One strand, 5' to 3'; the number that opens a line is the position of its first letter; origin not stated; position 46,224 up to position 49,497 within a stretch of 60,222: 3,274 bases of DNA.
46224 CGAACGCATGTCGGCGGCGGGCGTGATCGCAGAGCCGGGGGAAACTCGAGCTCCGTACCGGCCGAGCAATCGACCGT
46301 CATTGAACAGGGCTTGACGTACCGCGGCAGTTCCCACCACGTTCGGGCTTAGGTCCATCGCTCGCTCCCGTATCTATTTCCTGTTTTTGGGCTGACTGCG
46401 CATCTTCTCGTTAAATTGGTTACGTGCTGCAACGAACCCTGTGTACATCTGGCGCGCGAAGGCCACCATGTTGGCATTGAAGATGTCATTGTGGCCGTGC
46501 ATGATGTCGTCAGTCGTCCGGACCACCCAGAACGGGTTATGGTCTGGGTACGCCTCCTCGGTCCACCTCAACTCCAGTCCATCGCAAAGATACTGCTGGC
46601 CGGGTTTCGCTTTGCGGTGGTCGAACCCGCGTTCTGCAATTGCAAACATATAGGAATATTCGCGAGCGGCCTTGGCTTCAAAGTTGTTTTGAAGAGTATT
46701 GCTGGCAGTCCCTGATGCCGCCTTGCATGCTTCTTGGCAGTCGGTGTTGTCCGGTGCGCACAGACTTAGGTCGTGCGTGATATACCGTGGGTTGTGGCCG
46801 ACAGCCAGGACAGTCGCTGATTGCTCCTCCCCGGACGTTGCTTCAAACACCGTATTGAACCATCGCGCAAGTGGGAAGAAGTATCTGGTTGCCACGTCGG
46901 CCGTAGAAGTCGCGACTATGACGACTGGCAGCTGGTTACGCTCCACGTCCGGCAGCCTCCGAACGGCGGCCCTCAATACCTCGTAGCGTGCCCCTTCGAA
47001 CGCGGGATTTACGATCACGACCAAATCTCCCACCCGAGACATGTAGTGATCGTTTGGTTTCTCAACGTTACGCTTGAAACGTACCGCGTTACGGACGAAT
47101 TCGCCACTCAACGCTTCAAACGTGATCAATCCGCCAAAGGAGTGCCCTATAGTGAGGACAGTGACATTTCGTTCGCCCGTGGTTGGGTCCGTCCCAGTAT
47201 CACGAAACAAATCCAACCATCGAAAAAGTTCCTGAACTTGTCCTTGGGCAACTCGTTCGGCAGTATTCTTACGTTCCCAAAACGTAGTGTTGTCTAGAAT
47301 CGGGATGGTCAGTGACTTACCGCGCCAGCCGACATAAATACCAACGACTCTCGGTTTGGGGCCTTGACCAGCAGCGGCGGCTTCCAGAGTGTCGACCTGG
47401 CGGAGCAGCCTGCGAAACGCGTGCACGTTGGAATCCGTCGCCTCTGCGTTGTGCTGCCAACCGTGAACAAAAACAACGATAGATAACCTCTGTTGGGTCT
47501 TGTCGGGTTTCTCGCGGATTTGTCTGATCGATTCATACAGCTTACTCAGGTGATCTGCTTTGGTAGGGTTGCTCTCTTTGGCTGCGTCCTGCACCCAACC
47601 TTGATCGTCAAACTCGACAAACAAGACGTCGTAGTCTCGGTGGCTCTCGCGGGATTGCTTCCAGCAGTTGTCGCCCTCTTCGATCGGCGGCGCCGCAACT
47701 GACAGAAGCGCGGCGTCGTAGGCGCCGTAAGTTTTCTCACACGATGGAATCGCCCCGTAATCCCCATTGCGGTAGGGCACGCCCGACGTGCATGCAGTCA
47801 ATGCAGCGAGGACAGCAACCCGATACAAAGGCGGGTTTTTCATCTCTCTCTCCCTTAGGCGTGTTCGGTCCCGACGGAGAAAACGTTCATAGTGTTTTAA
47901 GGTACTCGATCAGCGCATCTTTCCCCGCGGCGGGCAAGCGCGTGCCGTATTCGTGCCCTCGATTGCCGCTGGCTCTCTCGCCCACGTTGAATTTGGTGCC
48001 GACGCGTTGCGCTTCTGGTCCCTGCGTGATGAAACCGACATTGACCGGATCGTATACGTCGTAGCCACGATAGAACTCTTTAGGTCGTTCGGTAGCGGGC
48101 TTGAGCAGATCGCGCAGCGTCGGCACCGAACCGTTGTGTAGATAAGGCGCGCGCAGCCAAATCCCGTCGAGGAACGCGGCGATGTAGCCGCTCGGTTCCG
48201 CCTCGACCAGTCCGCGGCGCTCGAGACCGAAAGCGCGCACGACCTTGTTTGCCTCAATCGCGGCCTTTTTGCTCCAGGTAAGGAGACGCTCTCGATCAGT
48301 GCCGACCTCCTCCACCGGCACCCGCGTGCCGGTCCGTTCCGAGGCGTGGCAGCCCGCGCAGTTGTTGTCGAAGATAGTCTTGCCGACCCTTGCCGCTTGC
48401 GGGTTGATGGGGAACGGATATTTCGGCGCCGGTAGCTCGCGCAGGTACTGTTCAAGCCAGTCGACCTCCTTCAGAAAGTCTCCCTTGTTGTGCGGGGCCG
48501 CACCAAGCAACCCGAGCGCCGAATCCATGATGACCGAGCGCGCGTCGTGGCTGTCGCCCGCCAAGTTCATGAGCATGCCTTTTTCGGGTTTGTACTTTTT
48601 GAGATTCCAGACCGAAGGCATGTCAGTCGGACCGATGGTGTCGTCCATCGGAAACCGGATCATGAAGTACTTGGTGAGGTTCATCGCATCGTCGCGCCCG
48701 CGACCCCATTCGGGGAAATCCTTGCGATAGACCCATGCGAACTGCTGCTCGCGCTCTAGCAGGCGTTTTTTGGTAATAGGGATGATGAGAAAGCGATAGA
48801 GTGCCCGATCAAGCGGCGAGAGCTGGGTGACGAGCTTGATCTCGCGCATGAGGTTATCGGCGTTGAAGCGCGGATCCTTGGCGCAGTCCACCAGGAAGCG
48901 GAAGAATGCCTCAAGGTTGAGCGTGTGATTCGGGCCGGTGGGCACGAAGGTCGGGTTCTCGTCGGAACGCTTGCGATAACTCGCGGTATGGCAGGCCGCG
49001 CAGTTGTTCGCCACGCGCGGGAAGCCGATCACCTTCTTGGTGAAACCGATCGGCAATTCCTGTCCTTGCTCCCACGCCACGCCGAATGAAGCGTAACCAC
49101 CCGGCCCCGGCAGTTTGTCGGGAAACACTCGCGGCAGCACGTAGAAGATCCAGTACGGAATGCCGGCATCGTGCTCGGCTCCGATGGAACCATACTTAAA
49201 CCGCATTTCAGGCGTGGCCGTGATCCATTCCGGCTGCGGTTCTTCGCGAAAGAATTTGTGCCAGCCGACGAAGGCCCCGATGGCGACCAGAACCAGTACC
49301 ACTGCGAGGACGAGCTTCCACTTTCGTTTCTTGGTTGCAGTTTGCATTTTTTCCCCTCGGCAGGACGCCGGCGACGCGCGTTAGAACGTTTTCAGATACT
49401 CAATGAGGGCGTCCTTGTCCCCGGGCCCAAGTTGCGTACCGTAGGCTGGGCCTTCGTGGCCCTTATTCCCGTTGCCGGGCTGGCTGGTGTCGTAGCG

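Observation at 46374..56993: Six-gene operon with four predicted di-haem c-type cytochromes (8 CxxCH): candidate undescribed periplasmic redox system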

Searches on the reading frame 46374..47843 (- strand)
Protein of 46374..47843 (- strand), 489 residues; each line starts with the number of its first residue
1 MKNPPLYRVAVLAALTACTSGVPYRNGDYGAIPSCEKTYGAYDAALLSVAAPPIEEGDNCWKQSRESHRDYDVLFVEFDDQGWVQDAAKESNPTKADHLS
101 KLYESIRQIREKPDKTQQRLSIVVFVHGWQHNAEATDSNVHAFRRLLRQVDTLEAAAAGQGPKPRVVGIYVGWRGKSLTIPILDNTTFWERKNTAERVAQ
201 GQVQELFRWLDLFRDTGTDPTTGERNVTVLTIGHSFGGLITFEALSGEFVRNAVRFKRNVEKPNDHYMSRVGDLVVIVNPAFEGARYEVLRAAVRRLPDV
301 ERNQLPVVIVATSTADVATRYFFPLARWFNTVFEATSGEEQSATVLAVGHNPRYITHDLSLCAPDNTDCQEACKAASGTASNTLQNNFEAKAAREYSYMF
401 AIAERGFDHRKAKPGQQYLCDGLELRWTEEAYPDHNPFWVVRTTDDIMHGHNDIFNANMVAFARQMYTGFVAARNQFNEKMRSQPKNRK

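Call 3: search_protein_families(library=pfam, proteins=[window:46374-47843:-], max_evalue=0.1)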
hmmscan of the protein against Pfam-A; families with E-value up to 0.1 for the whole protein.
window:46374-47843:- (489 aa): 1 family
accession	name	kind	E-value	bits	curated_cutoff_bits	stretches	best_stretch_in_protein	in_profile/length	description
PF12697.13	Abhydrolase_6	-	0.0001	23.5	26.3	1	123-330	1-132/217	Alpha/beta hydrolase family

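Call 4: search_protein_families(library=ncbifam, proteins=[window:46374-47843:-], max_evalue=0.1)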
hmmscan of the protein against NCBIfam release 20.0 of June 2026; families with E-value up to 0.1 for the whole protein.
window:46374-47843:- (489 aa): 0 families

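Call 47: search_protein_families(library=padloc, proteins=[window:46374-47843:-], max_evalue=0.01)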
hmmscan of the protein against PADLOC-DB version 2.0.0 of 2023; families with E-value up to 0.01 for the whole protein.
window:46374-47843:- (489 aa): 0 families

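Call 51: search_solved_structures(query=window:46374-47843:-, max_evalue=1, show_alignments=1)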
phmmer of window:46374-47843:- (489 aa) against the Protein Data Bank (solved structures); distinct sequences matched with E-value up to 1: 0.

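Call 85: search_protein_representatives(protein=window:46374-47843:-)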
Query: 489 residues. Proteins with E-value up to 0.001 (for the whole library): 2546; up to 1e-10: 1752; up to 1e-30: 567. The best 150 are listed.
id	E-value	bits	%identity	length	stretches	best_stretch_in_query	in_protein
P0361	3.2e-196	669.4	65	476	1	9-486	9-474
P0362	5.9e-135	467.4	51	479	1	8-475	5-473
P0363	2.9e-126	438.7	52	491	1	8-476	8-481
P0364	2.6e-110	386.1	49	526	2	221-474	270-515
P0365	5.4e-107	375.2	44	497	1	10-471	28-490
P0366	1.7e-106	373.5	45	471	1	10-470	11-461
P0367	2.0e-95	337.1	49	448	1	7-476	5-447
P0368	1.3e-93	331.0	46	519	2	8-376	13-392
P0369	3.7e-87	309.8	42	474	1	11-467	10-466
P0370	2.4e-83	297.2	43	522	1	9-472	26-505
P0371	3.2e-83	296.8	44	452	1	14-467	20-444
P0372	3.9e-82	293.2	53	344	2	222-482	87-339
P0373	6.2e-67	243.1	41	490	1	51-470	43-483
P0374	1.3e-66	242.1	40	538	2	162-481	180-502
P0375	1.7e-66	241.6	39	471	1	39-469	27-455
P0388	3.2e-61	224.3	36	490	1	63-466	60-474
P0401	1.2e-58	215.7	33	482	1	10-469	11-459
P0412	1.4e-56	208.9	34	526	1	9-471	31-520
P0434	2.1e-53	198.5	32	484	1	12-471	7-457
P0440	1.1e-52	196.2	34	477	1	9-465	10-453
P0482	9.7e-50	186.4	35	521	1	9-468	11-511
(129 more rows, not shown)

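Call 86: search_protein_families(library=pfam, proteins=[P0361, P0365, P0369, P0375, P0388, P0401, P0412, P0434, P0440, P0482], max_evalue=0.01)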
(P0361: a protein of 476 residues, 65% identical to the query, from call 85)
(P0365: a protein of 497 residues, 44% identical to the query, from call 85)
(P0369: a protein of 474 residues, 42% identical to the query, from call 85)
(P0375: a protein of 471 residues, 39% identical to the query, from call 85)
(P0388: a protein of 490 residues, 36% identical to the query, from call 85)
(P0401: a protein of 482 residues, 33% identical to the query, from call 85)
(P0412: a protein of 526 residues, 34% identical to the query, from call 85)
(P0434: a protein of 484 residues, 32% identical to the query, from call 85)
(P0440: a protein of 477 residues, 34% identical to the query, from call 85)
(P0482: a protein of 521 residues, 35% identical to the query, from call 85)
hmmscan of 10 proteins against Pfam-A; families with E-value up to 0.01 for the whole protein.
P0361 (476 aa): 0 families

P0365 (497 aa): 0 families

P0369 (474 aa): 1 family
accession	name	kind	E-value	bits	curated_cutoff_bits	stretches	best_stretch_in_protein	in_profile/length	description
PF01764.32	Lipase_3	-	0.0027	18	22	1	158-236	1-75/140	Lipase (class 3)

P0375 (471 aa): 2 families
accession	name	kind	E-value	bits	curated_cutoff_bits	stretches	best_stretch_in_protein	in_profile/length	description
PF12697.13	Abhydrolase_6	-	3.3e-06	28.4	26.3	1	97-354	1-199/217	Alpha/beta hydrolase family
PF05990.18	DUF900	-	0.0068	16.3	20.5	0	93-258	18-141/232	Alpha/beta hydrolase of unknown function (DUF900)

P0388 (490 aa): 1 family
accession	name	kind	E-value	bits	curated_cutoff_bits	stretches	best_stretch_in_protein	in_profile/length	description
PF06479.17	Ribonuc_2-5A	-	0.0094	16.5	23.3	0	96-158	20-83/127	Ribonuclease 2-5A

P0401 (482 aa): 0 families

P0412 (526 aa): 0 families

P0434 (484 aa): 0 families

P0440 (477 aa): 1 family
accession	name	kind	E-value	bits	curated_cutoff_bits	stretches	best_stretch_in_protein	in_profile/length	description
PF12697.13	Abhydrolase_6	-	0.0041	18.2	26.3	1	162-405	28-186/217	Alpha/beta hydrolase family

P0482 (521 aa): 0 families

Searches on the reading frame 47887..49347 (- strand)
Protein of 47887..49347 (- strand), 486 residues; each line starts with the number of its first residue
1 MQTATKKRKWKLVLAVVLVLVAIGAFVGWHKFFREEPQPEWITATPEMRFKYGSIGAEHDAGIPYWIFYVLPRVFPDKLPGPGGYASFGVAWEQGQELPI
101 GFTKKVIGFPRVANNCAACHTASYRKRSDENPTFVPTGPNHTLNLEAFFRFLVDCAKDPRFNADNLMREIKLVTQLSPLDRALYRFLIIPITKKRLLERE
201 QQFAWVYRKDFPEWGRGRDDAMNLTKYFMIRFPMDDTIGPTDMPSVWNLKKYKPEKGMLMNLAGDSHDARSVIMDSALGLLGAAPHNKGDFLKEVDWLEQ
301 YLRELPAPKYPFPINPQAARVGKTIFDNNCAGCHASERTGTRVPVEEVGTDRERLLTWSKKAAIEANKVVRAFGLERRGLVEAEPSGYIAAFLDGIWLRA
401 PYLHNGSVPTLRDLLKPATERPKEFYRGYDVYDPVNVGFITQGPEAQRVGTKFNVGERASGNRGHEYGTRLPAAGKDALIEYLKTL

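Call 3: search_protein_families(library=pfam, proteins=[window:47887-49347:-], max_evalue=0.1)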
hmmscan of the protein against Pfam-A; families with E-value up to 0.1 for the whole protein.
window:47887-49347:- (486 aa): 6 families
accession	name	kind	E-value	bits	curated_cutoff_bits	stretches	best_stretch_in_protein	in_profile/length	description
PF21419.2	RoxA-like_Cyt-c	-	7.2e-17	61.1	26.7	1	387-425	1-38/39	RoxA-like, cytochrome c-like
PF00034.26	Cytochrom_C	-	7.7e-09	37.2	21.3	1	322-367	4-49/90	Cytochrome c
PF13442.11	Cytochrome_CBB3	-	3.4e-06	27.7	27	1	318-343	2-27/68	Cytochrome C oxidase, cbb3-type, subunit III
PF22113.1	Mtrc-MtrF_II-IV_dom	-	0.0096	15.9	30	0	105-128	73-96/176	Outer membrane cytochrome MtrC/MtrF-like, domains II/IV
PF14522.11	Cytochrome_C7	-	0.046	14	24.8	0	113-126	13-26/67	Cytochrome c7 and related cytochrome c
PF14495.11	Cytochrom_C550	-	0.06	13.5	27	0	317-342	24-49/136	Cytochrome c-550 domain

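Call 4: search_protein_families(library=ncbifam, proteins=[window:47887-49347:-], max_evalue=0.1)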
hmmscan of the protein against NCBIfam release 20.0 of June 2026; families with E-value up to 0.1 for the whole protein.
window:47887-49347:- (486 aa): 15 families
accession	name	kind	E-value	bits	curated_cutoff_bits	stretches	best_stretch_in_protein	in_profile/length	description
NF040606.1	CytoC_perox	subfamily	2e-49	169.2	150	2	382-485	417-524/524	di-heme-cytochrome C peroxidase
NF050034.1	RoxB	equivalog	6.5e-19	67.9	900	3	383-425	476-517/652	rubber dioxygenase RoxB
NF051462.1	RoxC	equivalog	4e-18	64.9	900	3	385-454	650-720/812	putative rubber dioxygenase RoxC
NF050033.2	RoxA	exception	2.6e-15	56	1000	1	383-430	507-553/673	rubber dioxygenase RoxA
TIGR00782.1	ccoP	equivalog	0.00018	20.9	179.95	1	298-342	185-226/285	cytochrome-c oxidase, cbb3-type subunit III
NF045930.1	Cytc6PetJCyano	equivalog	0.00089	19.2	135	1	318-336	27-45/110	cytochrome c6 PetJ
NF045774.1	cytochro_C551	exception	0.0016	18.4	118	1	319-350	39-71/110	cytochrome c551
TIGR04494.1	c550_PedF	equivalog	0.0017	18.3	122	1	310-337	41-69/133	cytochrome c-550 PedF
NF052246.1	SorB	equivalog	0.0044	17.1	93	0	107-125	19-37/80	SorB family sulfite dehydrogenase c-type cytochrome subunit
NF050122.1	bc1_QcrC_actin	exception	0.0051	16.1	200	1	317-342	39-64/253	cytochrome bc1 complex diheme cytochrome c subunit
TIGR03045.1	PS_II_C550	equivalog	0.0065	16.2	177.75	1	317-343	49-75/159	photosystem II cytochrome c-550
NF011054.0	PRK14486.1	equivalog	0.0084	15.6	447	1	309-342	205-238/294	putative bifunctional cbb3-type cytochrome c oxidase subunit II/cytochrome c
TIGR03507.1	decahem_SO1788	subfamily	0.027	12.9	209.3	0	107-125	570-589/672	OmcA/MtrC family decaheme c-type cytochrome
NF045773.1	cytochro_C550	exception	0.034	14.1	125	0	318-349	48-80/118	cytochrome c550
NF041895.1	choice_anch_V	domain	0.091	12.8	42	0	100-139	17-46/150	choice-of-anchor V domain-containing protein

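Call 6: search_solved_structures(query=window:47887-49347:-, max_evalue=1, show_alignments=2)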
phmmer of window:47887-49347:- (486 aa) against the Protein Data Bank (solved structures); distinct sequences matched with E-value up to 1: 7.
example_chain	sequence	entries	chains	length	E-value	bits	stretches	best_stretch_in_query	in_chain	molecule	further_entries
4b2n_A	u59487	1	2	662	2.1e-09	40.1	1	383-431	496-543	70 KDA PROTEIN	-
8smr_G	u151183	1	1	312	0.041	16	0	314-340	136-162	Cbb3-type cytochrome c oxidase subunit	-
6evl_A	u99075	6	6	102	0.28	13.2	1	270-309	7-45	Prolyl 4-hydroxylase subunit alpha-2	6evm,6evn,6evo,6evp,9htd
8snh_G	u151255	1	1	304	0.37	12.9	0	299-343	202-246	Cbb3-type cytochrome c oxidase subunit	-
9g83_v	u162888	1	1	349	0.41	12.7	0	315-344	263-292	Cbb3-type cytochrome c oxidase subunit CcoP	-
1a2s_A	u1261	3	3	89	0.54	12.3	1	321-337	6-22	CYTOCHROME C6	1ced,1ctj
3mk7_C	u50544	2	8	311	0.8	11.8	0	315-341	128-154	Cytochrome c oxidase, cbb3-type, subunit P | Cbb3-type cytochrome c oxidase subunit CcoP1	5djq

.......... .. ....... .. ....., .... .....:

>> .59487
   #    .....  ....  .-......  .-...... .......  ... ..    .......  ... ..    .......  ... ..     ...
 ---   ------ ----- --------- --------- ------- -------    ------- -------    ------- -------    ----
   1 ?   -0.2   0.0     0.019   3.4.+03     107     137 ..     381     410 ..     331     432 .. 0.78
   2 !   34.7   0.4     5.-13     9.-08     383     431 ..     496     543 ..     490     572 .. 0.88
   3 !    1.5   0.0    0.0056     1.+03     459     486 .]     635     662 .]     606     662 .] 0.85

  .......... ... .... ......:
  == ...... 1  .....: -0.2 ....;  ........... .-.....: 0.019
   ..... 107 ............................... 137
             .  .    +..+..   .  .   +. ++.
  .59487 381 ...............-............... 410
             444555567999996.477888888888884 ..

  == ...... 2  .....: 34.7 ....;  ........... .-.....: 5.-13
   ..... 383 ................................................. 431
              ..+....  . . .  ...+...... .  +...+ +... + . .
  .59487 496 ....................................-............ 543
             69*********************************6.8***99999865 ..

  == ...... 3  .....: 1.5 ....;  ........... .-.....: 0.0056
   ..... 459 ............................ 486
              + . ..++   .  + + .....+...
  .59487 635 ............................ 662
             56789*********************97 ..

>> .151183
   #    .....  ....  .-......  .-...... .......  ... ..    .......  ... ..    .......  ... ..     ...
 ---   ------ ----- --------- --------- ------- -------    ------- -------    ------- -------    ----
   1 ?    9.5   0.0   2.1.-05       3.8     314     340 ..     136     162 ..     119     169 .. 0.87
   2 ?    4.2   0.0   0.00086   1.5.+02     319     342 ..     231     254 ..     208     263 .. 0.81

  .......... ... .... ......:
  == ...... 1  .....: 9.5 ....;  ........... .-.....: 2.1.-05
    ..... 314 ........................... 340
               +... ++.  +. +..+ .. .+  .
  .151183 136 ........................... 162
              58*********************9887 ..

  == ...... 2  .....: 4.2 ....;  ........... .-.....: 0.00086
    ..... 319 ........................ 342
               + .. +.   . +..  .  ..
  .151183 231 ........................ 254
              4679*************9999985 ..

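Call 47: search_protein_families(library=padloc, proteins=[window:47887-49347:-], max_evalue=0.01)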
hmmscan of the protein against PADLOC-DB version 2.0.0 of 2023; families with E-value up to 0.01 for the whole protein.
window:47887-49347:- (486 aa): 0 families

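Call 48: search_solved_structures(query=A3, max_evalue=1, show_alignments=1)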
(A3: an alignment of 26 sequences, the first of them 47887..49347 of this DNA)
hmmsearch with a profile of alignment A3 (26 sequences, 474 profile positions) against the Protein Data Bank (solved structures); distinct sequences matched with E-value up to 1: 164 (the best 60 are shown).
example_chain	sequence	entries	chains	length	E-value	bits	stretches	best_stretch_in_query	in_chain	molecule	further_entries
4b2n_A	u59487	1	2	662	8e-24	87.7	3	371-416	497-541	70 KDA PROTEIN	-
6xkx_p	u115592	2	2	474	3.3e-07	33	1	300-325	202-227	Cbb3-type cytochrome c oxidase subunit CcoP,Cytochrome c-type cyt cy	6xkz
9g83_v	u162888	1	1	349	3.4e-05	26.3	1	300-329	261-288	Cbb3-type cytochrome c oxidase subunit CcoP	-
6xkw_p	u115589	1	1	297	0.0001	24.7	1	300-325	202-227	Cbb3-type cytochrome c oxidase subunit CcoP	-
3mk7_C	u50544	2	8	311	0.00015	24.2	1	248-326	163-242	Cytochrome c oxidase, cbb3-type, subunit P | Cbb3-type cytochrome c oxidase subunit CcoP1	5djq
3vrd_A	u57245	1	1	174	0.00022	23.6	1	275-326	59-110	Flavocytochrome c heme subunit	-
1h1o_A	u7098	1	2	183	0.00029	23.2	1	274-354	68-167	CYTOCHROME C-552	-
7q21_C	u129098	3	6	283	0.0013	21.1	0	294-325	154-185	Cytochrome bc1 complex cytochrome c subunit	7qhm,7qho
3cp5_A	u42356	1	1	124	0.0014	21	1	300-330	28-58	Cytochrome c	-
6cuk_A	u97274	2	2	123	0.0019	20.6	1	300-330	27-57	Cytochrome c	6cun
6h5l_B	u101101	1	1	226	0.0026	20.1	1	301-325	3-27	Conserved hypothetical cytochrome protein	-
1fcd_C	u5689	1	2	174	0.0041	19.5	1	278-325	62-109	FLAVOCYTOCHROME C SULFIDE DEHYDROGENASE (CYTOCHROME SUBUNIT)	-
9l08_A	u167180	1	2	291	0.0049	19.2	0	303-331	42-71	Covalently Connected Cytochrome c555 trimer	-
8snh_G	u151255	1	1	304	0.0049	19.2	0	302-326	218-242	Cbb3-type cytochrome c oxidase subunit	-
9msz_A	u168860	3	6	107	0.0099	18.2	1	306-351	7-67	Cytochrome c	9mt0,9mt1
6e1c_A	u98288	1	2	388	0.019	17.3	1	376-404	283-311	Di-heme enzyme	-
9qdt_A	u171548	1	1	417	0.055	15.7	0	305-399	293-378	Probable cytochrome c peroxidase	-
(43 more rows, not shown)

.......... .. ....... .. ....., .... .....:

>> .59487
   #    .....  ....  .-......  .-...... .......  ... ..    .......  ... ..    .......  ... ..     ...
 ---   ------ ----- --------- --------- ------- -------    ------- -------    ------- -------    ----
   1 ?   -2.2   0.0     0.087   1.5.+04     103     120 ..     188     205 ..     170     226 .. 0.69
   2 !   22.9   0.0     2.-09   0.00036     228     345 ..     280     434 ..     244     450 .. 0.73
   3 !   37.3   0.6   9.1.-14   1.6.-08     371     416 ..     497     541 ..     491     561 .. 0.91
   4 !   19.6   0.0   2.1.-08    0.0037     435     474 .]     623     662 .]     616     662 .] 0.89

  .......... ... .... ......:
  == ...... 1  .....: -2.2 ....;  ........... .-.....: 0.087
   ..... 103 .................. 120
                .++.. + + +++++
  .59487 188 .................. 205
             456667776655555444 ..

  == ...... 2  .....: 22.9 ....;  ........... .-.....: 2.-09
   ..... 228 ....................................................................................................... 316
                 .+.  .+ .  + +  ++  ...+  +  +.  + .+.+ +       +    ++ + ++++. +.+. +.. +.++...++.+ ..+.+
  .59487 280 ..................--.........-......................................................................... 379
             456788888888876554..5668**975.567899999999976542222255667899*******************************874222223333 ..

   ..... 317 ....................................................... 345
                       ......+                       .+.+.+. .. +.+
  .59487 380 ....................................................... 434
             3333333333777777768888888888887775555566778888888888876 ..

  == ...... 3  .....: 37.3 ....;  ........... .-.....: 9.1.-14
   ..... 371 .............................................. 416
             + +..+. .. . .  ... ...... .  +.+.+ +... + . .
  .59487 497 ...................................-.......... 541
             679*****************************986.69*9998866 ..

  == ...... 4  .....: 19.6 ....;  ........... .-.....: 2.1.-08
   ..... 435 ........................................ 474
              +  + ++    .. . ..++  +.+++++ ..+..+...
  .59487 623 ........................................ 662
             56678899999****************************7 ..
